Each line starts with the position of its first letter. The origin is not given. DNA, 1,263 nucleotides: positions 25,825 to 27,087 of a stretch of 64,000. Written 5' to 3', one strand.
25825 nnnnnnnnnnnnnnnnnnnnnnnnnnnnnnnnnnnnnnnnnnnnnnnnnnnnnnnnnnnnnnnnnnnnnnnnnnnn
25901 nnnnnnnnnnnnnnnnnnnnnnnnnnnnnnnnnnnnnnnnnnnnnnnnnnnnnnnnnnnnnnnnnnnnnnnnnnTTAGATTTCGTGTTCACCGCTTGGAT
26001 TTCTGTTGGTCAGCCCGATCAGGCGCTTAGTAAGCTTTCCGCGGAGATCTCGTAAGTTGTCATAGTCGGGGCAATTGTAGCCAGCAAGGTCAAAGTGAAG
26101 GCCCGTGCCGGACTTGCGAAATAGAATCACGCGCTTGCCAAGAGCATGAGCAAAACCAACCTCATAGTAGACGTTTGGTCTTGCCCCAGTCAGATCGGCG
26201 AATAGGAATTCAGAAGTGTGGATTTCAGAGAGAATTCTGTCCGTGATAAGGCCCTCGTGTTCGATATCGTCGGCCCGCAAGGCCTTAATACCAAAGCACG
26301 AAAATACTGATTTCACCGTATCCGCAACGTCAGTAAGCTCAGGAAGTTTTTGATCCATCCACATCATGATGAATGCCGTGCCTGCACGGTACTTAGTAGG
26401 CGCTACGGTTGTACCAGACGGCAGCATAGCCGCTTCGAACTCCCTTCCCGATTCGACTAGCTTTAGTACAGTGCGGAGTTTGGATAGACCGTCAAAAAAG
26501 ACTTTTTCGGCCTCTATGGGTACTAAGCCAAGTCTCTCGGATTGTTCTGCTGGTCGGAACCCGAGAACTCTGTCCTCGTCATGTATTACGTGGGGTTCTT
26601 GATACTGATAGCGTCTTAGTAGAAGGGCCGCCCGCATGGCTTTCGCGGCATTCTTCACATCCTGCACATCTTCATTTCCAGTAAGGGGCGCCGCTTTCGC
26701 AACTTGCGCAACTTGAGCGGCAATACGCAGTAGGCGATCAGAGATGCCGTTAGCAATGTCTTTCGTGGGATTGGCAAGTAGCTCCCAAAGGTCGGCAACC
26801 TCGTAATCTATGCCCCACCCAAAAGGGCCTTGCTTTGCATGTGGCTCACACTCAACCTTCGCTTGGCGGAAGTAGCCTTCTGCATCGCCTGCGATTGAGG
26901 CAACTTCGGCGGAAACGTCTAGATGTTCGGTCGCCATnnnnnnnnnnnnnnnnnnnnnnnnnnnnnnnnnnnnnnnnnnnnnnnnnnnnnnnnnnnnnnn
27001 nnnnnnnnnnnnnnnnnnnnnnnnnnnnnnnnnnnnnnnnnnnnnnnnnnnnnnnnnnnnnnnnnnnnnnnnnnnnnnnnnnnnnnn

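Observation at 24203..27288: Integrase-less integron cassette array (CALIN) inserted in the kfr-traM gap of an IncP-1-like backbone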

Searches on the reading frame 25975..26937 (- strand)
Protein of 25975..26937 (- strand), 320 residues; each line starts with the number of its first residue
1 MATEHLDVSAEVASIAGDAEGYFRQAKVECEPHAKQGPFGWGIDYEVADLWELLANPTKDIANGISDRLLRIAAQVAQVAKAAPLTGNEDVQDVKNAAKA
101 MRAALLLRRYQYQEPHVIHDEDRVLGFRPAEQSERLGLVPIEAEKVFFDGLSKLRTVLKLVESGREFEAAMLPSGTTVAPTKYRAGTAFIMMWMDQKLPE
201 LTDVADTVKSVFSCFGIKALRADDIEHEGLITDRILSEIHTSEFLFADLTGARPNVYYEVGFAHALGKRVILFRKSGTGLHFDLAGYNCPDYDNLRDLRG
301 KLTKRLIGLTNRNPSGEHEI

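Call 6: search_protein_families(library=pfam, proteins=[window:25975-26937:-], max_evalue=0.01)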
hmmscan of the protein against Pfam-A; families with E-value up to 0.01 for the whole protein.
window:25975-26937:- (320 aa): 2 families
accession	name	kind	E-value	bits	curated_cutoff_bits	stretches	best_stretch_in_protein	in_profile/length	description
PF05014.21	Nuc_deoxyrib_tr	-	8.8e-05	23.1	28.8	1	223-277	44-100/117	Nucleoside 2-deoxyribosyltransferase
PF10137.14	CAP12-PCTIR_TIR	-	0.0018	18.7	24.7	1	214-293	53-118/119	CAP12/Pycsar effector protein, TIR domain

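Call 7: search_protein_families(library=padloc, proteins=[window:25975-26937:-], max_evalue=0.01)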
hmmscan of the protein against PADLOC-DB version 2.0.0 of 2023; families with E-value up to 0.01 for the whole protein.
window:25975-26937:- (320 aa): 1 family
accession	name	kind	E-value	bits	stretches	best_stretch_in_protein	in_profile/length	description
PDLC00733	Effector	-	7.8e-11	39.4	1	187-312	242-377/388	TIR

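Call 13: search_protein_families(library=ncbifam, proteins=[window:25975-26937:-], max_evalue=0.01)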
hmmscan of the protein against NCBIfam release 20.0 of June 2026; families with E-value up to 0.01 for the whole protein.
window:25975-26937:- (320 aa): 0 families

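Call 17: find_encoding_contigs(protein=window:25975-26937:-, flank=10000, max_places=10)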
Protein window:25975-26937:- (320 aa): no gene with exactly this product is on record in the collection.

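Call 20: find_homologous_proteins(query=window:25975-26937:-)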
Query window:25975-26937:- (320 aa): 1308 proteins with E <= 0.001 among 4239 candidates; the best 120 are listed.
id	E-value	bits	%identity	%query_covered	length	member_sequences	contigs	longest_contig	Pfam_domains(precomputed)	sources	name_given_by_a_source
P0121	1.5e-211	719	100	100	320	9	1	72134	-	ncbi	ncbi:MAG: hypothetical protein WA191_13955 [Telluria sp.]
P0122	1.2e-178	611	86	100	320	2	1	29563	-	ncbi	ncbi:MAG TPA: hypothetical protein VF811_11735 [Parasulfuritortus sp.]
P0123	1.6e-178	610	85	100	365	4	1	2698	-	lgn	-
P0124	2.3e-177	607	83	100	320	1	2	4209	-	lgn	-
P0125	7.0e-177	605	85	100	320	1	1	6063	-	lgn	-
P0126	8.3e-177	605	85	100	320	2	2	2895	-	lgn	-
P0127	8.4e-177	605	84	100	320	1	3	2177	PF05014.22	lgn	-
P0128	5.6e-176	602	84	100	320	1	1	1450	-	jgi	jgi:hypothetical protein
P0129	1.2e-170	585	83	100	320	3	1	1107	-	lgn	-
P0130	2.6e-168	577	79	100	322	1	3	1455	-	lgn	-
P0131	4.5e-168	576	82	98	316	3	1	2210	-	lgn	-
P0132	1.6e-155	535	76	99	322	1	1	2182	-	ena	-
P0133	1.9e-129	449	81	79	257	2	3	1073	-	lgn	-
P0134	1.2e-124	434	82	76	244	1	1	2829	-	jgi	jgi:hypothetical protein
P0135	6.9e-122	424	63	98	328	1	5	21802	-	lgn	-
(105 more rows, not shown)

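Call 23: find_encoding_contigs(protein=P0122, flank=8000, max_places=3)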
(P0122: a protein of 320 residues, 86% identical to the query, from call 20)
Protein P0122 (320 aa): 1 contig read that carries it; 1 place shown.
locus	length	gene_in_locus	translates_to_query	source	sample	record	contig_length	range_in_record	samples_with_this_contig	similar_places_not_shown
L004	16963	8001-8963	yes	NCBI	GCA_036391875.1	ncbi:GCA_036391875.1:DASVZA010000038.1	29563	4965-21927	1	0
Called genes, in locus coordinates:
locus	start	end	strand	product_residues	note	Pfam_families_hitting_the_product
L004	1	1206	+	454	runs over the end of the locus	PF00291:PALP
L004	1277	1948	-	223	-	PF00691:OmpA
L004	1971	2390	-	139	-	PF01741:MscL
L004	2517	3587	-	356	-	PF02445:NadA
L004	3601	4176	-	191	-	PF01066:CDP-OH_P_transf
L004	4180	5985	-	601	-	PF01541:GIY-YIG, PF27096:UvrC_M, PF02151:UVR, PF22920:UvrC_RNaseH, PF08459:UvrC_RNaseH_dom, PF00633:HHH (faint), PF14520:HHH_5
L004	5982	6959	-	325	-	PF13495:Phage_int_SAM_4, PF00589:Phage_integrase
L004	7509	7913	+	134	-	-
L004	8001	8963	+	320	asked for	-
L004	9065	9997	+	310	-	PF02219:MTHFR (weak)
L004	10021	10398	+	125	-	PF10861:DUF2784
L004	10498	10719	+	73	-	-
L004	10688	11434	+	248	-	PF01135:PCMT (weak), PF13489:Methyltransf_23 (weak), PF13847:Methyltransf_31, PF08241:Methyltransf_11 (weak), PF13649:Methyltransf_25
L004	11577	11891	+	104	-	PF11373:DUF3175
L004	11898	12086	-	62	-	PF01361:Tautomerase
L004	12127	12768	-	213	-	PF03167:UDG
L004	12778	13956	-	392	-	PF11062:DUF2863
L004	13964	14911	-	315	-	PF01545:Cation_efflux, PF16916:ZT_dimer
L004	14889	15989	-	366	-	PF00933:Glyco_hydro_3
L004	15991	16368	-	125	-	PF01648:ACPS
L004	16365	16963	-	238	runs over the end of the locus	PF07264:EI24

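Call 36: search_dna_similar(query=L004:5982-6959:-, collection=plasmids, mode=protein, max_rows=40, rows=spread, max_evalue=1e-40)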
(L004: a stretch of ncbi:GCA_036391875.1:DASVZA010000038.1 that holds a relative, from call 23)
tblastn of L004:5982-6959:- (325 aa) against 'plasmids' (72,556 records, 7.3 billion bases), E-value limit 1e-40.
The search stops at 5000 records and this limit was reached: more records match than are counted here, and every count below describes the 5000 best-scoring records only.
Records with a match: at least 5000; places in all: 6269; records where one place covers at least 80% of the query: 5000.
Best place of each record, by identity: 60-80% 2; <60% 4998.
By first word of the organism name: Klebsiella 1847; Escherichia 1478; Salmonella 465; Enterobacter 388; Pseudomonas 177; Citrobacter 141; Shigella 85; Providencia 64; Aeromonas 55; Acinetobacter 51; and 38 more.
By predicted mobility (MOB-suite, as given by PLSDB): conjugative 3621; non-mobilizable 746; mobilizable 633.
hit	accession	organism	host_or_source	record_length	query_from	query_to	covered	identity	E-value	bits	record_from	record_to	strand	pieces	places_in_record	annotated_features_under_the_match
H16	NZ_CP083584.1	Kovacikia minuta CCNUW1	cell culture,fresh water lake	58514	9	323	97%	62.9%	1e-125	402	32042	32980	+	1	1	integron integrase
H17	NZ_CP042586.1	Escherichia coli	feces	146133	9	323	97%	58.4%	7e-110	357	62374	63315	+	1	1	intI1: class 1 integron integrase IntI1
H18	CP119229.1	Acinetobacter soli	Homo sapiens,blood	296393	9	323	97%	58.4%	8e-110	357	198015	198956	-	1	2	intI1: class 1 integron integrase IntI1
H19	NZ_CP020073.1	Klebsiella pneumoniae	-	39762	9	323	97%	58.4%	8e-110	357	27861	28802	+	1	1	intI1: class 1 integron integrase IntI1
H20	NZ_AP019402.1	Klebsiella pneumoniae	Homo sapiens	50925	9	323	97%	58.4%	8e-110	357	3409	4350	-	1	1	intI1: class 1 integron integrase IntI1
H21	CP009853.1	Enterobacter cloacae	sink drain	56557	9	323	97%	58.4%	8e-110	357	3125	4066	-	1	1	integrase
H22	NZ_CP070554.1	Citrobacter freundii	Homo sapiens,abscess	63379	9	323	97%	58.4%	8e-110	357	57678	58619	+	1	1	intI1: class 1 integron integrase IntI1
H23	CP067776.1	Klebsiella pneumoniae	Homo sapiens,wound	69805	9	323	97%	58.4%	8e-110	357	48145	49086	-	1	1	intI1: class 1 integron integrase IntI1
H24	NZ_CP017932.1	Klebsiella oxytoca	Homo sapiens,blood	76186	9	323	97%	58.4%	8e-110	357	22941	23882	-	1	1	intI1: class 1 integron integrase IntI1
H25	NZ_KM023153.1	Escherichia coli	-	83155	9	323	97%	58.4%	8e-110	357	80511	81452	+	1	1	intI1: class 1 integron integrase IntI1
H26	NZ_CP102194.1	Klebsiella pneumoniae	-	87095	9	323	97%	58.4%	8e-110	357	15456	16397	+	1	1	intI1: class 1 integron integrase IntI1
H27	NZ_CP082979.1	Klebsiella pneumoniae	Homo sapiens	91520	9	323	97%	58.4%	8e-110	357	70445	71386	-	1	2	intI1: class 1 integron integrase IntI1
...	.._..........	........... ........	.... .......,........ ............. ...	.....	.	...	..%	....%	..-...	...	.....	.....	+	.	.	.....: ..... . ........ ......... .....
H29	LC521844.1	Escherichia coli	Homo sapiens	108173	9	323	97%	58.4%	8e-110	357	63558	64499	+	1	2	int: integrase/recombinase | transcriptional regulator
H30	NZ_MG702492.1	Escherichia coli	Transtracheal aspi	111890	9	323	97%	58.4%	8e-110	357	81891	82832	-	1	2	intI1: class 1 integron integrase IntI1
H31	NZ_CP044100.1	Citrobacter werkmanii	Homo sapiens,clinical isolate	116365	9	323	97%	58.4%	8e-110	357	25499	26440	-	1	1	intI1: class 1 integron integrase IntI1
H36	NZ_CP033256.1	Salmonella enterica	-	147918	9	323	97%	58.4%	8e-110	357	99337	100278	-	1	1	intI1: class 1 integron integrase IntI1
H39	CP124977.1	Escherichia coli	Sewage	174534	9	323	97%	58.4%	8e-110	357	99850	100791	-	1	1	intI1: class 1 integron integrase IntI1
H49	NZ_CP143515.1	Aeromonas hydrophila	Homo sapiens,abdominal fluid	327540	9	323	97%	58.4%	8e-110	357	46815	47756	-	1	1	intI1: class 1 integron integrase IntI1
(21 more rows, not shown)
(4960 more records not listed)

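Call 38: get_annotated_region(hit=H18, flank=6000)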
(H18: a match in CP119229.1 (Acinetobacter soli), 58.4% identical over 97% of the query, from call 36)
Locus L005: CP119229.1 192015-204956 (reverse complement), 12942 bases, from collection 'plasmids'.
description: Acinetobacter soli strain AS435 plasmid pAS435-1, complete sequence
organism: Acinetobacter soli (NCBI taxid 487316)
taxonomy: Bacteria; Pseudomonadota; Gammaproteobacteria; Moraxellales; Moraxellaceae; Acinetobacter; Acinetobacter soli
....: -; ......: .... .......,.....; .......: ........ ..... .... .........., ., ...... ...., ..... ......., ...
typing (MOB-suite, as given by PLSDB): mobilizable; relaxase MOBP
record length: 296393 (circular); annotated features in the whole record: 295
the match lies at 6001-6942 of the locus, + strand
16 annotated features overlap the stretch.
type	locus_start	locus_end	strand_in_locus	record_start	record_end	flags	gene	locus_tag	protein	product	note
CDS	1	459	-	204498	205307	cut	-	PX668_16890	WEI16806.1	hypothetical protein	-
CDS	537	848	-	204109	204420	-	-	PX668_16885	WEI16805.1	type II toxin-antitoxin system RelE/ParE family toxin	-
CDS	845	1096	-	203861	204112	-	-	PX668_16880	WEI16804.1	antitoxin ParD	-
CDS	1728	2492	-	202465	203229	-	-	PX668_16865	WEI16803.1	IS6-like element IS6100 family transposase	-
CDS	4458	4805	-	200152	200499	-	-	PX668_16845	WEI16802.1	quaternary ammonium compound efflux SMR transporter QacE delta 1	-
predicted_resistance_gene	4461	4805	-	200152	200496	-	qacEdelta1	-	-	quaternary ammonium compound efflux SMR transporter QacE delta 1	predicted by amrfinderplus; class QUATERNARY AMMONIUM; identity 100.0%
CDS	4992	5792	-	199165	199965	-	-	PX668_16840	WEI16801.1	subclass B1 metallo-beta-lactamase VIM-11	-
predicted_resistance_gene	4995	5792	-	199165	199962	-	blaVIM-11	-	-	subclass B1 metallo-beta-lactamase VIM-11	predicted by amrfinderplus; class BETA-LACTAM; identity 100.0%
CDS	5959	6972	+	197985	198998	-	intI1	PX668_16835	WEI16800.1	class 1 integron integrase IntI1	-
CDS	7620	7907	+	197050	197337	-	-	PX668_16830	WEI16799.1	hypothetical protein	-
CDS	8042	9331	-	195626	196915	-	-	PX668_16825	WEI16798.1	DUF4113 domain-containing protein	-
CDS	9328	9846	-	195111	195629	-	umuD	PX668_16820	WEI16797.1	translesion error-prone DNA polymerase V autoproteolytic subunit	-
CDS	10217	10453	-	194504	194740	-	-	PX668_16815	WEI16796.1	hypothetical protein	-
CDS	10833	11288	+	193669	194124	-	-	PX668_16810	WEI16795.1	hypothetical protein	-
CDS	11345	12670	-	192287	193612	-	-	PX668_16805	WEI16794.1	DNA cytosine methyltransferase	-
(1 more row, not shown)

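Call 39: get_annotated_region(hit=H49, flank=6000)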
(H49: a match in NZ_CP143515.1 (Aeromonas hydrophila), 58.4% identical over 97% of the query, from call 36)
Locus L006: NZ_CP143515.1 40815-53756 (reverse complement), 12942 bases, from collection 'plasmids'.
description: Aeromonas hydrophila strain MAH-4 plasmid pMAH4, complete sequence
organism: Aeromonas hydrophila (NCBI taxid 644)
taxonomy: Bacteria; Pseudomonadota; Gammaproteobacteria; Aeromonadales; Aeromonadaceae; Aeromonas; Aeromonas hydrophila
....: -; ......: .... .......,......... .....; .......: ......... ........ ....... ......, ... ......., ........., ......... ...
typing (MOB-suite, as given by PLSDB): non-mobilizable
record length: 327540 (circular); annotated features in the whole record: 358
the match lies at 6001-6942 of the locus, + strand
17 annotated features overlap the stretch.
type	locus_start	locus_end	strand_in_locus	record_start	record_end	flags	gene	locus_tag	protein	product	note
CDS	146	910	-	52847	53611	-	-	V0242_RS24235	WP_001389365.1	IS6-like element IS6100 family transposase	GO:0006313 - DNA transposition [Evidence IEA]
CDS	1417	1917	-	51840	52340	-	-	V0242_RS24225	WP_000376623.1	GNAT family N-acetyltransferase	-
predicted_resistance_gene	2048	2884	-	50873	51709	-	sul1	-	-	sulfonamide-resistant dihydropteroate synthase Sul1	predicted by amrfinderplus; class SULFONAMIDE; identity 100.0%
CDS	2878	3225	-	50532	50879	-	-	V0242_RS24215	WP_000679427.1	quaternary ammonium compound efflux SMR transporter QacE delta 1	-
predicted_resistance_gene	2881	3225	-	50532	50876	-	qacEdelta1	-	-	quaternary ammonium compound efflux SMR transporter QacE delta 1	predicted by amrfinderplus; class QUATERNARY AMMONIUM; identity 100.0%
CDS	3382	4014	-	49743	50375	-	-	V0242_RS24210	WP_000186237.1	type B-3 chloramphenicol O-acetyltransferase CatB3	-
predicted_resistance_gene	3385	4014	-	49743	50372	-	catB3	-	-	type B-3 chloramphenicol O-acetyltransferase CatB3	predicted by amrfinderplus; class PHENICOL; identity 100.0%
CDS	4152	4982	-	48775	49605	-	-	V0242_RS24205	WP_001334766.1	oxacillin-hydrolyzing class D beta-lactamase OXA-1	-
predicted_resistance_gene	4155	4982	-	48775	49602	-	blaOXA-1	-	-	oxacillin-hydrolyzing class D beta-lactamase OXA-1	predicted by amrfinderplus; class BETA-LACTAM; identity 100.0%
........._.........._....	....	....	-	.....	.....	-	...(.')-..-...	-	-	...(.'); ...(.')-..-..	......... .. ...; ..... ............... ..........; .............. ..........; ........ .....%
CDS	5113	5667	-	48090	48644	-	-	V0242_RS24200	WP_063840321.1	fluoroquinolone-acetylating aminoglycoside 6'-N-acetyltransferase AAC(6')-Ib-cr5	-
predicted_resistance_gene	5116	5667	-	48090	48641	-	aac(6')-Ib-cr5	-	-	fluoroquinolone-acetylating aminoglycoside 6'-N-acetyltransferase AAC(6')-Ib-cr5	predicted by amrfinderplus; class AMINOGLYCOSIDE/QUINOLONE; identity 100.0%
CDS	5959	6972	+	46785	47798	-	intI1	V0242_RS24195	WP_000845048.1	class 1 integron integrase IntI1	-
CDS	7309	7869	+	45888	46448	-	-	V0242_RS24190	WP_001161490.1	recombinase family protein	GO:0006310 - DNA recombination [Evidence IEA]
CDS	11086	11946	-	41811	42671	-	-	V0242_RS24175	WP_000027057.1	broad-spectrum class A beta-lactamase TEM-1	-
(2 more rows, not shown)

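Call 40: get_annotated_region(hit=H21, flank=6000)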
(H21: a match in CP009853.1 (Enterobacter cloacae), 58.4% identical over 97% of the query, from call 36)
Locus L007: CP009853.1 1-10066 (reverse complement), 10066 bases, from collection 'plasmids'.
description: UNVERIFIED_ORG: Enterobacter cloacae strain ECNIH4 plasmid pKPC-860, complete sequence
organism: Enterobacter cloacae (NCBI taxid 550)
taxonomy: Bacteria; Pseudomonadota; Gammaproteobacteria; Enterobacterales; Enterobacteriaceae; Enterobacter; Enterobacter cloacae
host: -; source: sink drain; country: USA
typing (MOB-suite, as given by PLSDB): conjugative; replicon IncN; relaxase MOBF; mating-pair formation MPF_T
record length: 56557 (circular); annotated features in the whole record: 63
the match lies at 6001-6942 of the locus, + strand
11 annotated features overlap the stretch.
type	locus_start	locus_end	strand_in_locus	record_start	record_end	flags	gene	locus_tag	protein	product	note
CDS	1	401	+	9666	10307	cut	-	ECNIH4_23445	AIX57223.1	TetR family transcriptional regulator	-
CDS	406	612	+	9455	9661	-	-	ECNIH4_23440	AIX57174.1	hypothetical protein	-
CDS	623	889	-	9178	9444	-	-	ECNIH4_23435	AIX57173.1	transposase, IS1 family protein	-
CDS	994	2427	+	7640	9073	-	-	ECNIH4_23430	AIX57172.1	modification methylase EcoRII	-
CDS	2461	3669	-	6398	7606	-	-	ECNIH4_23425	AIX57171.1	restriction endonuclease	-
CDS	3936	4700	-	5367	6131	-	-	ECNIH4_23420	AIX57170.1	transposase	-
CDS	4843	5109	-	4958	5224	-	-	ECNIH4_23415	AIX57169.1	mobilization protein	-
CDS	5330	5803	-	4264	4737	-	-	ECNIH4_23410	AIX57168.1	dihydrofolate reductase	-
predicted_resistance_gene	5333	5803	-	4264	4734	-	dfrA14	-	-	trimethoprim-resistant dihydrofolate reductase DfrA14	predicted by amrfinderplus; class TRIMETHOPRIM; identity 100.0%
CDS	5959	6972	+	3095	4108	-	-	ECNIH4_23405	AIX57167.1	integrase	-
CDS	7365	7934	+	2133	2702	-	-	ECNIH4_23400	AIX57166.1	hypothetical protein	-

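Call 41: get_annotated_region(hit=H36, flank=6000)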
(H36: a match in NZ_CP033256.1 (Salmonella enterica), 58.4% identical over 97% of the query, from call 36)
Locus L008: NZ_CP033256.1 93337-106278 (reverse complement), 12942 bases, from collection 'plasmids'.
description: Salmonella enterica subsp. enterica strain CFSA12 plasmid pCFSA12, complete sequence
organism: Salmonella enterica (NCBI taxid 59201)
taxonomy: Bacteria; Pseudomonadota; Gammaproteobacteria; Enterobacterales; Enterobacteriaceae; Salmonella; Salmonella enterica
host: -; source: -; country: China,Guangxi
typing (MOB-suite, as given by PLSDB): non-mobilizable; replicon IncHI2A,rep_cluster_1088; mating-pair formation MPF_F
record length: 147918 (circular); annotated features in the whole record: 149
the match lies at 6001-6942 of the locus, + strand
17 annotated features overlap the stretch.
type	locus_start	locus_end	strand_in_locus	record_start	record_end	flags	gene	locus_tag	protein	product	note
CDS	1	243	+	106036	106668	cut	-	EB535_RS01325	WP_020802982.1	IS256 family transposase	-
CDS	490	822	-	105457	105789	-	qac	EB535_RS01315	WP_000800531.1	quaternary ammonium compound efflux SMR transporter QacL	-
predicted_resistance_gene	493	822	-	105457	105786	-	qacL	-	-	quaternary ammonium compound efflux SMR transporter QacL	predicted by amrfinderplus; class QUATERNARY AMMONIUM; identity 100.0%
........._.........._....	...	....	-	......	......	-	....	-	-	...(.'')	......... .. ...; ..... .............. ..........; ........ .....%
predicted_resistance_gene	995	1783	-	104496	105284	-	aadA1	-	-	ANT(3'')-Ia family aminoglycoside nucleotidyltransferase AadA1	predicted by amrfinderplus; class AMINOGLYCOSIDE; identity 100.0%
CDS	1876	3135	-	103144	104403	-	-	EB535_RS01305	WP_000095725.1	chloramphenicol efflux MFS transporter CmlA1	-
predicted_resistance_gene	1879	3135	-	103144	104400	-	cmlA1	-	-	chloramphenicol efflux MFS transporter CmlA1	predicted by amrfinderplus; class PHENICOL; identity 100.0%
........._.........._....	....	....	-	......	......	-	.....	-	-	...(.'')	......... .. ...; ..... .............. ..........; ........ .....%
predicted_resistance_gene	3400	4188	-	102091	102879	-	aadA2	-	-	ANT(3'')-Ia family aminoglycoside nucleotidyltransferase AadA2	predicted by amrfinderplus; class AMINOGLYCOSIDE; identity 100.0%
CDS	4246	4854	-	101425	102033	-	-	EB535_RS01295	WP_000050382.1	HAD family hydrolase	GO:0016311 - dephosphorylation [Evidence IEA]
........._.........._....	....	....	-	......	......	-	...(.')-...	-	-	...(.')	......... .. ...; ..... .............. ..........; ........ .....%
CDS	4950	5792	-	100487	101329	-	estX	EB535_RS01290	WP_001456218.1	alpha/beta fold putative hydrolase EstX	-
CDS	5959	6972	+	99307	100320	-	intI1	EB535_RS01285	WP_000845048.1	class 1 integron integrase IntI1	-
CDS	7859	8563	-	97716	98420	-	-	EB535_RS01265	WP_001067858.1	IS6-like element IS26 family transposase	-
CDS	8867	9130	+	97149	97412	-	-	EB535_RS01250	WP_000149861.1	hypothetical protein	-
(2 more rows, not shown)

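Call 43: get_annotated_region(hit=H16, flank=8000)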
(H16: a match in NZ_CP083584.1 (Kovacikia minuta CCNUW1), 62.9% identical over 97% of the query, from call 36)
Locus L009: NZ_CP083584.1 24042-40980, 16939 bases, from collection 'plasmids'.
description: Kovacikia minuta CCNUW1 strain CCNU0001 plasmid pB, complete sequence
organism: Kovacikia minuta CCNUW1 (NCBI taxid 2653194)
taxonomy: Bacteria; Cyanobacteriota; Cyanophyceae; Leptolyngbyales; Leptolyngbyaceae; Kovacikia; Kovacikia minuta; Kovacikia minuta CCNUW1
host: -; source: cell culture,fresh water lake; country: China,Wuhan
typing (MOB-suite, as given by PLSDB): non-mobilizable
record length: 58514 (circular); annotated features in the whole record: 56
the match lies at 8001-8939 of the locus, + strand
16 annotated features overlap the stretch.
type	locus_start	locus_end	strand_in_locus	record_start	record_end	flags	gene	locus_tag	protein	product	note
CDS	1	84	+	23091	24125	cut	-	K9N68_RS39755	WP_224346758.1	HNH endonuclease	-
CDS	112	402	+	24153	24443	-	-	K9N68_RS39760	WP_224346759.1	hypothetical protein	-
CDS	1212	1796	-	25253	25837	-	-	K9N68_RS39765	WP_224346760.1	hypothetical protein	-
CDS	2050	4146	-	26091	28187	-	-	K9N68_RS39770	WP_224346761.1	AAA family ATPase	-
CDS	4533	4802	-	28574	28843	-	-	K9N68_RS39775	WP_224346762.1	hypothetical protein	-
CDS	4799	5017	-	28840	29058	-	-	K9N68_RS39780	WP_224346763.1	hypothetical protein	-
CDS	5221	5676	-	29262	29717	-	-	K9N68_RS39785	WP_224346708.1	hypothetical protein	-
CDS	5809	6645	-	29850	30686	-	-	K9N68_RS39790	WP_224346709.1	hypothetical protein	-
CDS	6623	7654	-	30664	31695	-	-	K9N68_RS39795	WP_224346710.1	DNA cytosine methyltransferase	-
CDS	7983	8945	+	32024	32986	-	-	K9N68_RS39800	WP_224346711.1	integron integrase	GO:0006310 - DNA recombination [Evidence IEA]; GO:0009294 - DNA-mediated transformation [Evidence IEA]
CDS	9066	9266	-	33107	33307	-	-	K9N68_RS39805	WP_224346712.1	hypothetical protein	-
CDS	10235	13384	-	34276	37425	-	-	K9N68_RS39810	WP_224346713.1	TIR domain-containing protein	GO:0007165 - signal transduction [Evidence IEA]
CDS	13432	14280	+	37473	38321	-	-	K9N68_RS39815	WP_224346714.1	DUF928 domain-containing protein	-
CDS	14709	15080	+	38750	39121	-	-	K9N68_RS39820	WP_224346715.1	transposase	GO:0006313 - DNA transposition [Evidence IEA]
CDS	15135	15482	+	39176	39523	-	-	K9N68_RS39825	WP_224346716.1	hypothetical protein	-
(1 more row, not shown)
